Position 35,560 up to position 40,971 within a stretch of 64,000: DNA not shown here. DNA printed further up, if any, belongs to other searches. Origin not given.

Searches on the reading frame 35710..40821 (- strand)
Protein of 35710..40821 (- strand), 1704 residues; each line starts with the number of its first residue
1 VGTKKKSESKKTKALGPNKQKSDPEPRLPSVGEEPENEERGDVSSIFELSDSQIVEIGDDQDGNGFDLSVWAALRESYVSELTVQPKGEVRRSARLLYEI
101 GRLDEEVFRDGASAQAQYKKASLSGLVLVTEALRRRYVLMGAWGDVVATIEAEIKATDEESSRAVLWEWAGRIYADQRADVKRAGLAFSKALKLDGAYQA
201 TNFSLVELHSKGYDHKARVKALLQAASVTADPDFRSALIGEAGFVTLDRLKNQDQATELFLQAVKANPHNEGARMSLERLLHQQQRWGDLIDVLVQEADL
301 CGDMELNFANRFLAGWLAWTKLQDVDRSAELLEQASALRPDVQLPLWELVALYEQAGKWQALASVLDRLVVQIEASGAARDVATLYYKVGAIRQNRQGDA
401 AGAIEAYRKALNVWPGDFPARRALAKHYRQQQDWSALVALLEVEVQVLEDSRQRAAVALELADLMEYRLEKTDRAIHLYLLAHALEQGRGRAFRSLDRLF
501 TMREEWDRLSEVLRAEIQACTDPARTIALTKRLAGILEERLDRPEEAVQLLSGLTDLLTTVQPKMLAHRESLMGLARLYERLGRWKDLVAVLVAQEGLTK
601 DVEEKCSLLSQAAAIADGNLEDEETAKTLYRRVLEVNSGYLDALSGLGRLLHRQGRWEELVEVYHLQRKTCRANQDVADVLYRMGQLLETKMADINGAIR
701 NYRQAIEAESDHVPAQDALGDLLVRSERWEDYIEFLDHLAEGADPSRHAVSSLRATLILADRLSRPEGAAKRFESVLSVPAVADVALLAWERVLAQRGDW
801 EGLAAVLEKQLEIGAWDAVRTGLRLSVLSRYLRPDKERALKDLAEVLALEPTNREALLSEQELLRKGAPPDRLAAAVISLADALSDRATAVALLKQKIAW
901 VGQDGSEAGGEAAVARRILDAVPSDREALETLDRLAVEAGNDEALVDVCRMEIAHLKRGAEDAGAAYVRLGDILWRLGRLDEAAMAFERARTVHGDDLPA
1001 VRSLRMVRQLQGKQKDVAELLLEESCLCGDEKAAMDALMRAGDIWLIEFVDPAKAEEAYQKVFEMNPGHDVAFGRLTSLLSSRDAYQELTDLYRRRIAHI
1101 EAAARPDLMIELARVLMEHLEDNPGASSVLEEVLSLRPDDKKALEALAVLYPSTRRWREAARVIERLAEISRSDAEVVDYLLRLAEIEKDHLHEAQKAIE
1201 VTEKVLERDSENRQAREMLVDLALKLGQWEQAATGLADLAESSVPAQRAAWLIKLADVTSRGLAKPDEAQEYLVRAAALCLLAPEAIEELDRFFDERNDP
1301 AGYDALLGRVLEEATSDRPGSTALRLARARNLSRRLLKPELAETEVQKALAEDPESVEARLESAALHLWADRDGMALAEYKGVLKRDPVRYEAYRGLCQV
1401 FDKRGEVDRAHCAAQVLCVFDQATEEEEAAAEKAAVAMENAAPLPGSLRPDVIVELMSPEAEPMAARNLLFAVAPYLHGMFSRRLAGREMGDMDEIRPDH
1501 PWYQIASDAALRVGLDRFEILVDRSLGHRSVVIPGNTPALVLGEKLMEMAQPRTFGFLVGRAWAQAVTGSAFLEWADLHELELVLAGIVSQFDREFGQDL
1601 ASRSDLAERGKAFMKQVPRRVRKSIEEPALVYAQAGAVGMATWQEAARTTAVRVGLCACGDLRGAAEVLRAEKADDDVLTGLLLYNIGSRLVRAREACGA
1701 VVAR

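Call 30: search_protein_families(library=pfam, proteins=[window:35710-40821:-], max_evalue=0.0001)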
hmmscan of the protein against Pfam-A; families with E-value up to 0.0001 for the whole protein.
window:35710-40821:- (1704 aa): 13 families
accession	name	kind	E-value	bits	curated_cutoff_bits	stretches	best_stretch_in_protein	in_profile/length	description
PF14559.12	TPR_19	-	1.1e-31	109.3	25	0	1195-1242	7-54/68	Tetratricopeptide repeat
PF13176.12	TPR_7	-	2e-19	68.4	27.9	0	643-675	1-33/36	Tetratricopeptide repeat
PF25064.1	ARM_TT21_5th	-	1.2e-15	58.3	27.8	0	621-705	15-98/117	TT21 fifth ARM repeats domain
PF13181.12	TPR_8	-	1.9e-12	46.7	25.7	0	966-990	3-27/34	Tetratricopeptide repeat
PF13424.12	TPR_12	-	2.9e-12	47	30.1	0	963-1003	2-47/77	Tetratricopeptide repeat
PF13428.12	TPR_14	-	3.7e-12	46.1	23.5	0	965-1000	2-37/44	Tetratricopeptide repeat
PF13431.12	TPR_17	-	6.1e-12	45.3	24.4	0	629-659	1-31/34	Tetratricopeptide repeat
PF13174.12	TPR_6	-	1.5e-09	38.3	26.3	0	966-991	2-27/33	Tetratricopeptide repeat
PF07719.23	TPR_2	-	3.1e-08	33.5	27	0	965-990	2-27/34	Tetratricopeptide repeat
PF13414.12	TPR_11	-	6.2e-08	32.7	26.8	0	397-429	7-39/42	TPR repeat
PF00515.34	TPR_1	-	1.4e-07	31.5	27.8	0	966-991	3-28/34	Tetratricopeptide repeat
PF13432.12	TPR_16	-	3.1e-06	27.9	32.7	0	956-990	24-57/65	Tetratricopeptide repeat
PF23914.1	TPR_CcmH_CycH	-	1.1e-05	25.8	42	0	1105-1172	83-152/158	Cytochrome c-type biogenesis protein H TPR domain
